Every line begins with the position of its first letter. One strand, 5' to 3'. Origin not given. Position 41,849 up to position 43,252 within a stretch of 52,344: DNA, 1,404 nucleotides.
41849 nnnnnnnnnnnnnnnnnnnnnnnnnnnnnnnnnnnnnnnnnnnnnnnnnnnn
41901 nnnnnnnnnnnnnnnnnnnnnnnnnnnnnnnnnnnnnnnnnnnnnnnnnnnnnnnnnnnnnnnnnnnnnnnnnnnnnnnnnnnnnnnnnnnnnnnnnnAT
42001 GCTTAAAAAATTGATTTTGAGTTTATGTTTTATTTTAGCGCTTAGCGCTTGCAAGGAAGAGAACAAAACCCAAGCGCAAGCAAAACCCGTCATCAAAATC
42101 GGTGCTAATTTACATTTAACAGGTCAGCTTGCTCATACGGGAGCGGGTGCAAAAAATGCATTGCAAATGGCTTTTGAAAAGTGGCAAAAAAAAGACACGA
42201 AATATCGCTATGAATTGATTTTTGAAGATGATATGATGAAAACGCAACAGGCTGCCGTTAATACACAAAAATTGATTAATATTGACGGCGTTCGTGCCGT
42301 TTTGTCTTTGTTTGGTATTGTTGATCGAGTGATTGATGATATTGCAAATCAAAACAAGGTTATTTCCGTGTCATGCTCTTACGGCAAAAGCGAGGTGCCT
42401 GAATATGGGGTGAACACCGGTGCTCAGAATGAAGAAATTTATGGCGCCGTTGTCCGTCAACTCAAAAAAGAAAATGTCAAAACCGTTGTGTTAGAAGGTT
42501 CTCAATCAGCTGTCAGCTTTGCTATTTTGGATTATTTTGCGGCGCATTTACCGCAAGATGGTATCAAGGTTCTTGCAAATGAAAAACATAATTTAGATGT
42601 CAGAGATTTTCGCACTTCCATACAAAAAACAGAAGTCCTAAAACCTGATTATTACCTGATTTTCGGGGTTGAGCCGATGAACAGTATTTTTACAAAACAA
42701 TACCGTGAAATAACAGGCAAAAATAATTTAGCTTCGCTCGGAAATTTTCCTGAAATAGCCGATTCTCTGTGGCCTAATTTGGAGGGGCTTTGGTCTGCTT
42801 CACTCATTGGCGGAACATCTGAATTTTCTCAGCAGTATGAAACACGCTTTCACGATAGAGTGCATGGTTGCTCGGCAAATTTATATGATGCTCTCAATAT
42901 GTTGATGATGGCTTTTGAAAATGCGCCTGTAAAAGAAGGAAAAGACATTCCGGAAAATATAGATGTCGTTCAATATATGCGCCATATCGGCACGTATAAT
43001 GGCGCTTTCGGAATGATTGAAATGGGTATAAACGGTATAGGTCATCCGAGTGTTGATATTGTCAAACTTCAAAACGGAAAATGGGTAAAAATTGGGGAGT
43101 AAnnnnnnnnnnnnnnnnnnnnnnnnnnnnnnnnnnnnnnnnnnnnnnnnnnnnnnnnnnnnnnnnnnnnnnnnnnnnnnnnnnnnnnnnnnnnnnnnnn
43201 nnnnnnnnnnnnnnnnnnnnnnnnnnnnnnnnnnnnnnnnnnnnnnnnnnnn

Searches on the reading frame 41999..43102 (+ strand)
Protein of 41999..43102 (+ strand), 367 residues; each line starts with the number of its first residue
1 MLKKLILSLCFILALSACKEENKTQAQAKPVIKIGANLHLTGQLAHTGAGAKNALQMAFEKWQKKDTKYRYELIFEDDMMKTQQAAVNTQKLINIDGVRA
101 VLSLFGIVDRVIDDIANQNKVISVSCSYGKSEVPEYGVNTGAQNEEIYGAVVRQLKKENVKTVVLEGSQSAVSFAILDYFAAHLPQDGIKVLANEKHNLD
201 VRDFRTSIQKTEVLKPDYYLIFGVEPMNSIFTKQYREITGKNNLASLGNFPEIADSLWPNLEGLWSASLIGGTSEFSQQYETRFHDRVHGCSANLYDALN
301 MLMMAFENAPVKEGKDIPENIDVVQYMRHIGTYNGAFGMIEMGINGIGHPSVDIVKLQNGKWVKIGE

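Call 47: search_protein_families(library=pfam, proteins=[window:41999-43102:+], max_evalue=0.001)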
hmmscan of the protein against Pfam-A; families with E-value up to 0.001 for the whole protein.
window:41999-43102:+ (367 aa): 3 families
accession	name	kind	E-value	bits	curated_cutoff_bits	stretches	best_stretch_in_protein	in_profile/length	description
PF13458.12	Peripla_BP_6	-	3e-30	106.5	31.7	1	32-343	2-323/343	Periplasmic binding protein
PF13433.12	Peripla_BP_5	-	1e-05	25.3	27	1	32-218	1-191/363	Periplasmic binding protein domain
PF01094.35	ANF_receptor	-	4e-05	23.3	25.4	0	292-358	276-351/353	Receptor family ligand binding region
